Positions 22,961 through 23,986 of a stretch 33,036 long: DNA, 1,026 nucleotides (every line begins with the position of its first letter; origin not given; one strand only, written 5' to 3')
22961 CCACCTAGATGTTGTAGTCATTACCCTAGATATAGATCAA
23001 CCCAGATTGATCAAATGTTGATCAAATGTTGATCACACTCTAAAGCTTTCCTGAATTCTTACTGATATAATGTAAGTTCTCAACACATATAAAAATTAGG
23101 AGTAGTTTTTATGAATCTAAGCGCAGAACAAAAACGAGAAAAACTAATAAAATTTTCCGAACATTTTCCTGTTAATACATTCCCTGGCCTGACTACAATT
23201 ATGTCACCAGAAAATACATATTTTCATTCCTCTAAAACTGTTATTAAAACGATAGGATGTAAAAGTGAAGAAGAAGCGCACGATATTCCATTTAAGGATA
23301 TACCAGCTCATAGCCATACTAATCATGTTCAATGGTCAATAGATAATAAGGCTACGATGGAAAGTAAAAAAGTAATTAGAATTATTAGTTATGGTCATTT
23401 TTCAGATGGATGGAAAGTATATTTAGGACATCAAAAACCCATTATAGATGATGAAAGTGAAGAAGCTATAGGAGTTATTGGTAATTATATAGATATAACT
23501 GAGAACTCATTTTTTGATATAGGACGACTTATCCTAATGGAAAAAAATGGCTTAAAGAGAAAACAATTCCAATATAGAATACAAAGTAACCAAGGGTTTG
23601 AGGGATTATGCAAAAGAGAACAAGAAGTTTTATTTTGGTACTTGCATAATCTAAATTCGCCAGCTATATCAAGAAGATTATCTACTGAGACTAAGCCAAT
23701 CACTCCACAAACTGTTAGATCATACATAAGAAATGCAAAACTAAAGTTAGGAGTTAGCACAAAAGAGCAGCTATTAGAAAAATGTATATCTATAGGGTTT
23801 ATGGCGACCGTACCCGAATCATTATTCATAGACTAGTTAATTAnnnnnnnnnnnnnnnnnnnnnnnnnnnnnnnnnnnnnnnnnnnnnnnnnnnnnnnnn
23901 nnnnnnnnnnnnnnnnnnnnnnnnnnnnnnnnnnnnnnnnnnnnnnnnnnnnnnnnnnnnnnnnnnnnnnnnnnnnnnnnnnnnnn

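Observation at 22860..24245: PAS-LuxR regulator plus orphan receiver at the phage/plasmid divergence point: candidate signal-sensing switch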

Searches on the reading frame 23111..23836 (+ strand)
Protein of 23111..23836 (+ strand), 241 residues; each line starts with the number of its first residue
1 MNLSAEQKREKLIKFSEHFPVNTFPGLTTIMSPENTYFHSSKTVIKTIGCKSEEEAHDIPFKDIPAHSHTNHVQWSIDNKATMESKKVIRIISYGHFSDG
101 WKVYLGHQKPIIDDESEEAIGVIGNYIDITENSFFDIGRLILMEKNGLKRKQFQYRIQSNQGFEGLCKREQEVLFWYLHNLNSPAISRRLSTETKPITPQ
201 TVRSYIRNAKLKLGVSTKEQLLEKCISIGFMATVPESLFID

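Call 4: search_protein_families(library=pfam, proteins=[window:23111-23836:+], max_evalue=0.1)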
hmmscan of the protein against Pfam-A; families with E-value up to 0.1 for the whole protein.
window:23111-23836:+ (241 aa): 3 families
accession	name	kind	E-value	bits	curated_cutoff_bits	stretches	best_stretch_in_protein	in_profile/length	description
PF00196.25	GerE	-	1e-05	25.5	23.5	1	166-221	3-53/57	Bacterial regulatory proteins, luxR family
PF04762.18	Beta-prop_ELP1_1st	-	0.022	14.1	26.8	1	124-167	268-311/359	ELP1 first N-terminal beta-propeller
PF01498.24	HTH_Tnp_Tc3_2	-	0.069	13.9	31.5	0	185-223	18-56/72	Transposase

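Call 8: search_protein_families(library=phrogs, proteins=[window:23111-23836:+], max_evalue=0.001)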
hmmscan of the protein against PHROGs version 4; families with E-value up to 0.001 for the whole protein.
window:23111-23836:+ (241 aa): 2 families
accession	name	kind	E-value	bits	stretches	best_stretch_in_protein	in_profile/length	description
phrog_3282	-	transcription regulation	4.4e-05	24.4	1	164-228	46-105/158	sigma factor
phrog_27555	-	transcription regulation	0.0002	22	1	75-235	55-196/203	transcriptional regulator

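Call 10: search_solved_structures(query=window:23111-23836:+, max_evalue=10, show_alignments=3)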
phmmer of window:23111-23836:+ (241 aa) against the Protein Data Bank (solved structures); distinct sequences matched with E-value up to 10: 6.
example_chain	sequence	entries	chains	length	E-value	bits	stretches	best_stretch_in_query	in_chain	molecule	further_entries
6ugl_A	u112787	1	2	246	7e-07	32.5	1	33-238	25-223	Helix-turn-helix transcriptional regulator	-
6kju_A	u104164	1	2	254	7.7e-07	32.4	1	33-238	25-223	Helix-turn-helix transcriptional regulator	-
6ide_A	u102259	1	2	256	7.8e-07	32.4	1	33-238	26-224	Transcriptional regulator LuxR family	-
7dwm_A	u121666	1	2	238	2.4e-05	27.5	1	87-239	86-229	Transcriptional regulator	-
1fse_A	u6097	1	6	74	0.12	15.4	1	166-229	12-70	GERE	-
6jqs_A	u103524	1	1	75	0.36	13.8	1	169-231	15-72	DNA-binding response regulator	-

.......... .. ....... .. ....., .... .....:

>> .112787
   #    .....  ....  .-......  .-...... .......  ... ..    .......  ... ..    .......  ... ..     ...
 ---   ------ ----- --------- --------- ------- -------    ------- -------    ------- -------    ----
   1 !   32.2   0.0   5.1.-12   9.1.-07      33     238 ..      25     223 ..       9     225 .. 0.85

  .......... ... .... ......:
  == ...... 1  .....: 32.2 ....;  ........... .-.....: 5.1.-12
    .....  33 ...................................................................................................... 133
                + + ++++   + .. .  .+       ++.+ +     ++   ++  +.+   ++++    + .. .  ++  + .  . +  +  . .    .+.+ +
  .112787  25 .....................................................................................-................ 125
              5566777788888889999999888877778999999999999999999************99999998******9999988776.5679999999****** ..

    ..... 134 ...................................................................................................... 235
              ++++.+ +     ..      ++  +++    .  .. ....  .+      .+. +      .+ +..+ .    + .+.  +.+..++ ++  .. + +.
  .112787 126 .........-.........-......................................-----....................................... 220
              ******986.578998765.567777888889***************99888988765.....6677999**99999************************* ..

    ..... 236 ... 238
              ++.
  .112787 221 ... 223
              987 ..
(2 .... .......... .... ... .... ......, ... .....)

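Call 11: find_homologous_proteins(query=window:23111-23836:+, max_evalue=0.001)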
Query window:23111-23836:+ (241 aa): 17 proteins with E <= 0.001 among 157 candidates.
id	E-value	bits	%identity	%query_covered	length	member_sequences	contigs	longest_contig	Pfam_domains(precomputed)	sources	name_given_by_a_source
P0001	3.7e-159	546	100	100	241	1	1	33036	PF00196.26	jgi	jgi:DNA-binding CsgD family transcriptional regulator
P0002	2.8e-132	458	80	100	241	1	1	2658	-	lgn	-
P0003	6.4e-114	398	71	100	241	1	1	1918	PF00196.26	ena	-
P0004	7.5e-110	384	70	100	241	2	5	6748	PF00196.26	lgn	-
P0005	3.9e-97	343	62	100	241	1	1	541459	PF00196.26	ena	-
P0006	8.0e-93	329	59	100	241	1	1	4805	PF00196.26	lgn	-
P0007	2.6e-89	317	58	100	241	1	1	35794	-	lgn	-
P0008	2.0e-86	308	57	100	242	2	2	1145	PF00196.26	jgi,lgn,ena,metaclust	metaclust:\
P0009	8.3e-86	306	56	100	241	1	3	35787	PF00196.26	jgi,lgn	jgi:DNA-binding CsgD family transcriptional regulator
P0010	7.9e-84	299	55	100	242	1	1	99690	-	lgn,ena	-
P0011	4.6e-83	297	55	100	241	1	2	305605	PF00196.26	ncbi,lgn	-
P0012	4.9e-83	297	55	100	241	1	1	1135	PF00196.26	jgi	jgi:DNA-binding CsgD family transcriptional regulator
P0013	9.8e-82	292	54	100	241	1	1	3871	PF00196.26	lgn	-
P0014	5.3e-79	283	52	100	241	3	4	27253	PF00196.26,PF08281.19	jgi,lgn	jgi:DNA-binding CsgD family transcriptional regulator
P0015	1.4e-75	272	51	100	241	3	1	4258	PF00196.26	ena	-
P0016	1.7e-58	216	43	99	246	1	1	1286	PF00196.26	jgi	jgi:DNA-binding CsgD family transcriptional regulator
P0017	6.0e-55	205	39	99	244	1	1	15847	PF00196.26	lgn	-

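Call 13: find_encoding_contigs(protein=P0011, flank=10000, max_places=3)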
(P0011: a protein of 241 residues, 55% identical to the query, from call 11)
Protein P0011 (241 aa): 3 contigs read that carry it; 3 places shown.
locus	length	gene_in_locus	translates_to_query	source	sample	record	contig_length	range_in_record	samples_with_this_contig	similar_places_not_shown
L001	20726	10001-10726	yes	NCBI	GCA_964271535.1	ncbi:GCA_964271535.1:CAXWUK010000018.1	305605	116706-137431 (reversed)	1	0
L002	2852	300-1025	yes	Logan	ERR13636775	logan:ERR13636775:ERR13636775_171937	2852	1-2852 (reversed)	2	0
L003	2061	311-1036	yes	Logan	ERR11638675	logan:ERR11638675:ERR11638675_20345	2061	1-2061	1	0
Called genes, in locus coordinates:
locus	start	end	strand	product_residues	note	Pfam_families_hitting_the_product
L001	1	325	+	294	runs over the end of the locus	PF01209:Ubie_methyltran, PF03141:Methyltransf_29 (weak), PF13489:Methyltransf_23, PF05175:MTS (weak), PF13847:Methyltransf_31, PF08241:Methyltransf_11, PF08242:Methyltransf_12, PF13649:Methyltransf_25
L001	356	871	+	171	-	PF13500:AAA_26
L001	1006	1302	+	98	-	PF15781:ParE-like_toxin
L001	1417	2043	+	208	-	PF03548:LolA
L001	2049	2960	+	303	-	PF01545:Cation_efflux, PF16916:ZT_dimer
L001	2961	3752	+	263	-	PF01925:TauE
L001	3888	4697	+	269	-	PF01177:Asp_Glu_race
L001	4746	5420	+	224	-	PF01027:Bax1-I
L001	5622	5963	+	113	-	PF04358:DsrC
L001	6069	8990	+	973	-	-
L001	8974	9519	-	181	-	PF00578:AhpC-TSA, PF08534:Redoxin, PF13905:Thioredoxin_8 (weak)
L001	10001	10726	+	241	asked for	PF00196:GerE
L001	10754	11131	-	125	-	PF00072:Response_reg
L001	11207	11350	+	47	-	-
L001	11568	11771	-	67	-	-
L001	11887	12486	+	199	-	PF00265:TK, PF13401:AAA_22 (weak)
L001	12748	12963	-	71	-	-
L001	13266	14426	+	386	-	PF07690:MFS_1, PF12832:MFS_1_like (faint), PF13347:MFS_2 (weak), PF00083:Sugar_tr (weak), PF07690:MFS_1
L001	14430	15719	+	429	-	PF13347:MFS_2 (faint), PF07690:MFS_1, PF12832:MFS_1_like (weak)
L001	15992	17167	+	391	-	PF00438:S-AdoMet_synt_N, PF02772:S-AdoMet_synt_M, PF02773:S-AdoMet_synt_C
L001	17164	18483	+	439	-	PF05221:AdoHcyase, PF00670:AdoHcyase_NAD, PF02826:2-Hacid_dh_C (weak)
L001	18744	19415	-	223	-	PF06026:Rib_5-P_isom_A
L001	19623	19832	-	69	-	-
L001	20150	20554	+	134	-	-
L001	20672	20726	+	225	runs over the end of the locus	PF13462:Thioredoxin_4 (weak), PF01323:DSBA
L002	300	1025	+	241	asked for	PF00196:GerE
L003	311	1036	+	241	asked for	PF00196:GerE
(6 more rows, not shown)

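Call 14: find_encoding_contigs(protein=P0005, flank=10000, max_places=3)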
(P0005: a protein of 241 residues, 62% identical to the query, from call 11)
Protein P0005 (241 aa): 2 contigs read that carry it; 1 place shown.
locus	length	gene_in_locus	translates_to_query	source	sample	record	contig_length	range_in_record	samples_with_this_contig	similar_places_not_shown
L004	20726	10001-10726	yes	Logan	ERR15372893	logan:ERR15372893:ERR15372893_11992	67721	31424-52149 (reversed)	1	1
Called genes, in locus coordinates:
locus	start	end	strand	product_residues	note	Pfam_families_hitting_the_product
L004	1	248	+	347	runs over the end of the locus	PF02030:Lipoprotein_8, PF01547:SBP_bac_1, PF13416:SBP_bac_8, PF13531:SBP_bac_11, PF13343:SBP_bac_6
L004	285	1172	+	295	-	PF17848:Zn_ribbon_ACC, PF01039:Carboxyl_trans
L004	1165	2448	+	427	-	PF08245:Mur_ligase_M (weak), PF27239:FOL3_C, PF02875:Mur_ligase_C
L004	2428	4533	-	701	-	-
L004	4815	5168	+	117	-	PF05036:SPOR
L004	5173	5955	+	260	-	PF00215:OMPdecase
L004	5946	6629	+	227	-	PF02224:Cytidylate_kin, PF13189:Cytidylate_kin2, PF13207:AAA_17 (faint)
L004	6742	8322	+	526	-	PF00575:S1, PF17092:PCB_OB (faint), PF21710:Spt6_S1 (faint), PF23459:S1_RRP5 (faint), PF00575:S1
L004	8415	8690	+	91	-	PF06305:LapA_dom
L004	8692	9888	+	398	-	PF12895:ANAPC3 (faint), PF12569:NatA_aux_su (faint), PF00515:TPR_1 (faint), PF07719:TPR_2 (faint), PF13174:TPR_6 (faint), PF13432:TPR_16, PF14559:TPR_19, PF18073:Zn_ribbon_LapB, +7 more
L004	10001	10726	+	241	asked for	PF00196:GerE (weak)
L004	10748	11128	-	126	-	PF00072:Response_reg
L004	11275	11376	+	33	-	-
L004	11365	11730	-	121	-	-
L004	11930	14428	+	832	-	-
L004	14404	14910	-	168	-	PF13302:Acetyltransf_3, PF00583:Acetyltransf_1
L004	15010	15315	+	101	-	-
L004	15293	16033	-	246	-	-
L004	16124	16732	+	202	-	PF02798:GST_N, PF13409:GST_N_2, PF13417:GST_N_3, PF00043:GST_C, PF14497:GST_C_3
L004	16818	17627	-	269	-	PF13714:PEP_mutase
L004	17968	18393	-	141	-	PF12796:Ank_2 (faint), PF00023:Ank (weak)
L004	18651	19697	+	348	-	PF00005:ABC_tran, PF02463:SMC_N, PF13304:AAA_21 (faint), PF09383:NIL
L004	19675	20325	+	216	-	PF00528:BPD_transp_1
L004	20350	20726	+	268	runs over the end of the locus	PF03180:Lipoprotein_9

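Call 15: find_encoding_contigs(protein=P0007, flank=10000, max_places=2)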
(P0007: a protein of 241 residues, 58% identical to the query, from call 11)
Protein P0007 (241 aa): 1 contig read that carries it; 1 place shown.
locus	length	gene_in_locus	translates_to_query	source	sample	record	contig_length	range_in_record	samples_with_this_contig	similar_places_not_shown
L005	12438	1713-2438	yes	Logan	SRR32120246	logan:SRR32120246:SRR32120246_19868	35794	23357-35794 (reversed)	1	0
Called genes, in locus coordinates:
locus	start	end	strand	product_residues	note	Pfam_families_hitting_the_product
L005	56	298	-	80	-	-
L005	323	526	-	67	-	-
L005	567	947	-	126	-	PF08774:VRR_NUC (weak)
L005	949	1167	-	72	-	-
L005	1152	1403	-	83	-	-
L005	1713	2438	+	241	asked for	-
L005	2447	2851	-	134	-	PF00072:Response_reg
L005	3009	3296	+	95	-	-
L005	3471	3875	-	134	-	-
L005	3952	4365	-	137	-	PF00436:SSB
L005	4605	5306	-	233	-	-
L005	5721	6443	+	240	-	PF01656:CbiA, PF09140:MipZ (faint), PF10609:ParA (weak), PF13614:AAA_31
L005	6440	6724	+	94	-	-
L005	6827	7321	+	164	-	-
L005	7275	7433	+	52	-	-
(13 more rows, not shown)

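Call 16: find_encoding_contigs(protein=P0009, flank=10000, max_places=3)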
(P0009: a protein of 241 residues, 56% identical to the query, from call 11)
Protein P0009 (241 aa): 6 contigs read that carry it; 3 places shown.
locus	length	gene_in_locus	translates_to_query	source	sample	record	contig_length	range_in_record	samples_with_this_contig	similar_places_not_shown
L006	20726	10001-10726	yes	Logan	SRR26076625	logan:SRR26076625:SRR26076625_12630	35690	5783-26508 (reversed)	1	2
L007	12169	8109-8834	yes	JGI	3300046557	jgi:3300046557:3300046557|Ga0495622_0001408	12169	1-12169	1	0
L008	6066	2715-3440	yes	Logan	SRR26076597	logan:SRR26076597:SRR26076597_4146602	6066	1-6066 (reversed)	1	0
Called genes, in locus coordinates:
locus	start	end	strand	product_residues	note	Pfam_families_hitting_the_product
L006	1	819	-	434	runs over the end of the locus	-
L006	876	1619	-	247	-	-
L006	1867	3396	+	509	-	PF17289:Terminase_6C (weak)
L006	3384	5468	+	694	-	PF16510:P22_portal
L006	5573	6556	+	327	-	-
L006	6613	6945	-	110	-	-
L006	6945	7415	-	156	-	PF03592:Terminase_2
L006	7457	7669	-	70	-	-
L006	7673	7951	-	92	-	-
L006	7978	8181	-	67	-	-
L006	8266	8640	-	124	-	PF08774:VRR_NUC (weak)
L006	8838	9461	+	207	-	PF13505:OMP_b-brl, PF01389:OmpA_membrane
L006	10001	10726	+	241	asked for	PF00196:GerE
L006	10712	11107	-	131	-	PF00072:Response_reg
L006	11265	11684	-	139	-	PF00436:SSB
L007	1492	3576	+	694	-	PF16510:P22_portal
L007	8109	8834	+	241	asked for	PF00196:GerE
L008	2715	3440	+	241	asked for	PF00196:GerE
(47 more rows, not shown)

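Call 17: find_encoding_contigs(protein=P0014, flank=10000, max_places=3)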
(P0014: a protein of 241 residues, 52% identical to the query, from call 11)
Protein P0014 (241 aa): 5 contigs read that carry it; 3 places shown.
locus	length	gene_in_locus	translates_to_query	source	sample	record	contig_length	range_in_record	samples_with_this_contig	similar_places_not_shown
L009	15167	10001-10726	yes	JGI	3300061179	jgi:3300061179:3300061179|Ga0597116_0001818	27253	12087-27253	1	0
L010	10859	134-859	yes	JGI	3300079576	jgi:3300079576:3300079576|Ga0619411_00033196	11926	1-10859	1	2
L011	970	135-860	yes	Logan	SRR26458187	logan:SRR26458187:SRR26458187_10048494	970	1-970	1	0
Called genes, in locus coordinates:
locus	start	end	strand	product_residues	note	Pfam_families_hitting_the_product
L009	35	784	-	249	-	-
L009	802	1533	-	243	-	-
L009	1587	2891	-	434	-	-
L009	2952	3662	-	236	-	-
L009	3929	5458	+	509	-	PF17289:Terminase_6C (weak)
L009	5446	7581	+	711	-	PF16510:P22_portal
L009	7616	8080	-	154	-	PF03592:Terminase_2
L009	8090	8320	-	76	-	-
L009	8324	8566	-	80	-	-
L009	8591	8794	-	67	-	-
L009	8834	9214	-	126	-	PF08774:VRR_NUC (weak)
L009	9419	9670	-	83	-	-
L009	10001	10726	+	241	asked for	PF00196:GerE, PF08281:Sigma70_r4_2 (weak)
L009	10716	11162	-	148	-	PF00072:Response_reg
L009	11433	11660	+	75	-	-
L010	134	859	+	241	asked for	PF00196:GerE, PF08281:Sigma70_r4_2 (weak)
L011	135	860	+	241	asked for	PF00196:GerE, PF08281:Sigma70_r4_2 (weak)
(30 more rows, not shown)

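Call 20: find_related_loci(query=A1, collection=genome_contigs, flank=6000)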
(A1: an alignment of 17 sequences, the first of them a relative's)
Query A1 (241 aa) in genome_contigs; peptide patterns used: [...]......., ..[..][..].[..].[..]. (x = any residue, [..] = any of these).
70 stretches matched a pattern, but none encodes a relative of the query by tblastn (E <= 1e-3).

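Call 33: predict_structure(alignment_id=A1)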
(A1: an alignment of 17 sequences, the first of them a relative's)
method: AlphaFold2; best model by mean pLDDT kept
length: 241 residues; sequences in the alignment: 17
mean_pLDDT: 83.4   pTM: 0.57
mean pLDDT of the five models: 83.4, 81.9, 81.8, 80.6, 78.0
residues with pLDDT >= 90: 132; 70-90: 63; 50-70: 30; < 50: 16
segments of 3 or more residues with pLDDT < 50: 148-158
pLDDT, mean of each block of 10 residues (from residue 1): 88 94 92 95 95 95 93 90 92 86 89 94 91 54 50 45 75 89 91 88 94 92 78 59 39
secondary structure, 60 per line:
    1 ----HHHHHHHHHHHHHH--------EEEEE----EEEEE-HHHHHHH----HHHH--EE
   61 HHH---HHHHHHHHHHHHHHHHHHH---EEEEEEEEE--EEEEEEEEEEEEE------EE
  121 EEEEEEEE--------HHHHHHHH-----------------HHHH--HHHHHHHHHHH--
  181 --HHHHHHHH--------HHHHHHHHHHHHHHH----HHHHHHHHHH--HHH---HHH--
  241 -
elements in order: H5-18 E27-31 E36-40 H42-48 H53-56 H67-85 E89-97 E100-112 E119-128 H137-144 H162-165 H168-178 H183-190 H199-213 H218-227

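Call 38: fold_search(model_id=the predicted structure, library=pdb)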
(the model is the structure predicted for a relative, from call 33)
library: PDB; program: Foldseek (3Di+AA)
matches with E <= 10: 1087; with E <= 0.001: 251
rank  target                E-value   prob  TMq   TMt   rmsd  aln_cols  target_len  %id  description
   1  6kju_B                4.6e-14  1.00  0.46  0.48  11.9       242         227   19  Huge conformation shift of Vibrio cholerae VqmA dimer in the absence of target DNA provides insight into DNA-binding m (released 2019-11-13)
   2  6ide_B                5.5e-14  1.00  0.43  0.46  11.9       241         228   20  Crystal structure of the Vibrio cholera VqmA-Ligand-DNA complex provides molecular mechanisms for drug design (released 2019-01-16)
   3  6ugl_B                2.5e-13  1.00  0.44  0.48  12.2       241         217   19  Vibrio cholerae quorum-sensing receptor VqmA bound to its autoinducer ligand DPO (released 2020-01-29)
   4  6kju_A                2.6e-13  1.00  0.44  0.47  12.2       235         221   18  Huge conformation shift of Vibrio cholerae VqmA dimer in the absence of target DNA provides insight into DNA-binding m (released 2019-11-13)
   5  6ide_A                3.0e-13  1.00  0.45  0.47  12.0       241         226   18  Crystal structure of the Vibrio cholera VqmA-Ligand-DNA complex provides molecular mechanisms for drug design (released 2019-01-16)
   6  6ugl_A                5.6e-13  1.00  0.44  0.49  11.5       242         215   18  Vibrio cholerae quorum-sensing receptor VqmA bound to its autoinducer ligand DPO (released 2020-01-29)
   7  7dwm_A                1.3e-12  1.00  0.57  0.62   8.9       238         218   18  Crystal structure of the phage VqmA-DPO complex (released 2021-05-05)
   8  7dwm_B                2.3e-12  1.00  0.44  0.49  12.2       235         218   16  Crystal structure of the phage VqmA-DPO complex (released 2021-05-05)
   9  7tbn_A                2.6e-06  1.00  0.36  0.25  19.9       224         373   11  LOV2-DARPIN fusion : D11 (released 2023-07-05)
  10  5hzk_B                4.7e-06  1.00  0.37  0.21  21.8       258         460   12  Crystal structure of photoinhibitable Intersectin1 containing wildtype LOV2 domain in complex with Cdc42 (released 2016-12-21)
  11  8a3u                  5.6e-06  1.00  0.39  0.28  17.1       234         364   16  Crystal structure of a chimeric LOV-Histidine kinase SB2F1 (symmetrical variant, trigonal form with short c-axis) (released 2023-12-20)
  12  5hww_A                7.5e-06  1.00  0.39  0.68   5.8       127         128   13  Crystal structure of PAS1 complexed with 1,2,4-TMB (released 2016-03-02)
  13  7tal                  7.9e-06  1.00  0.35  0.42  20.7       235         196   11  LOV2-DARPIN fusion : D4_deltaDARP (released 2023-07-05)
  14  5hzi_A                8.4e-06  1.00  0.36  0.20  22.6       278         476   12  Crystal structure of photoinhibitable Intersectin1 containing C450M mutant LOV2 domain (released 2016-12-21)
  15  6pps_D                9.4e-06  1.00  0.37  0.34  14.7       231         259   14  A blue light illuminated LOV-PAS construct from the LOV-HK sensory protein from Brucella abortus (construct 15-273) (released 2020-07-15)
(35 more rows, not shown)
